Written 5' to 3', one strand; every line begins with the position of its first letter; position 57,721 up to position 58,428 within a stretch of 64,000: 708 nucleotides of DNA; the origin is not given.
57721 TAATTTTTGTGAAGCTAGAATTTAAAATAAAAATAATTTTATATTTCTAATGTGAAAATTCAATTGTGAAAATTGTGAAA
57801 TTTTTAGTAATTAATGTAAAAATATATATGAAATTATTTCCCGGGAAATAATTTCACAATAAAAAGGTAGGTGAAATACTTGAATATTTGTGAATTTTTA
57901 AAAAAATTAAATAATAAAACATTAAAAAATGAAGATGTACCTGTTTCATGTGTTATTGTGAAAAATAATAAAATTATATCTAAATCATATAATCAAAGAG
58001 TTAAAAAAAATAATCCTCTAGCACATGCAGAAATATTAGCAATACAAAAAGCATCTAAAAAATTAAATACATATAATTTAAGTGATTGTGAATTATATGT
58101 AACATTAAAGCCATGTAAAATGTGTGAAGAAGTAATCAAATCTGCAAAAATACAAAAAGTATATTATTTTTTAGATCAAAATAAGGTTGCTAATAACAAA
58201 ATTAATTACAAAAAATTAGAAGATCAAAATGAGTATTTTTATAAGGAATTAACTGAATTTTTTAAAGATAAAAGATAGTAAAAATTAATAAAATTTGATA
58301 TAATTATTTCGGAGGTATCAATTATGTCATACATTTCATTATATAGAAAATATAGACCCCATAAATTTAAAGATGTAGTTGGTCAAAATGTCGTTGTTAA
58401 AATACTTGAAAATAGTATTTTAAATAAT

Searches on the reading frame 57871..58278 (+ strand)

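Call 9: search_protein_families(library=ncbifam, proteins=[window:57871-58278:+])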
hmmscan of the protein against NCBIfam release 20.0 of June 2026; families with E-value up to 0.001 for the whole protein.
window:57871-58278:+ (135 aa): 5 families
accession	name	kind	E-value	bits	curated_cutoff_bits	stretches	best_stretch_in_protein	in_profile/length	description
NF008113.2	PRK10860.1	equivalog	1.6e-23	83.4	150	1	13-105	17-109/165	tRNA adenosine(34) deaminase TadA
TIGR00326.1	eubact_ribD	equivalog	6.9e-11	41.9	156.35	1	23-107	19-101/343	bifunctional diaminohydroxyphosphoribosylaminopyrimidine deaminase/5-amino-6-(5-phosphoribosylamino)uracil reductase RibD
NF041025.1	antiphage_deaminase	equivalog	1.2e-07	31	400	1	37-117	324-403/437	anti-phage dCTP deaminase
TIGR02571.1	ComEB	equivalog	6.8e-07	29.4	219.45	1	51-114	68-131/151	ComE operon protein 2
NF008052.0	PRK10786.1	equivalog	7.3e-06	24.9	500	1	24-83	26-76/367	bifunctional diaminohydroxyphosphoribosylaminopyrimidine deaminase/5-amino-6-(5-phosphoribosylamino)uracil reductase RibD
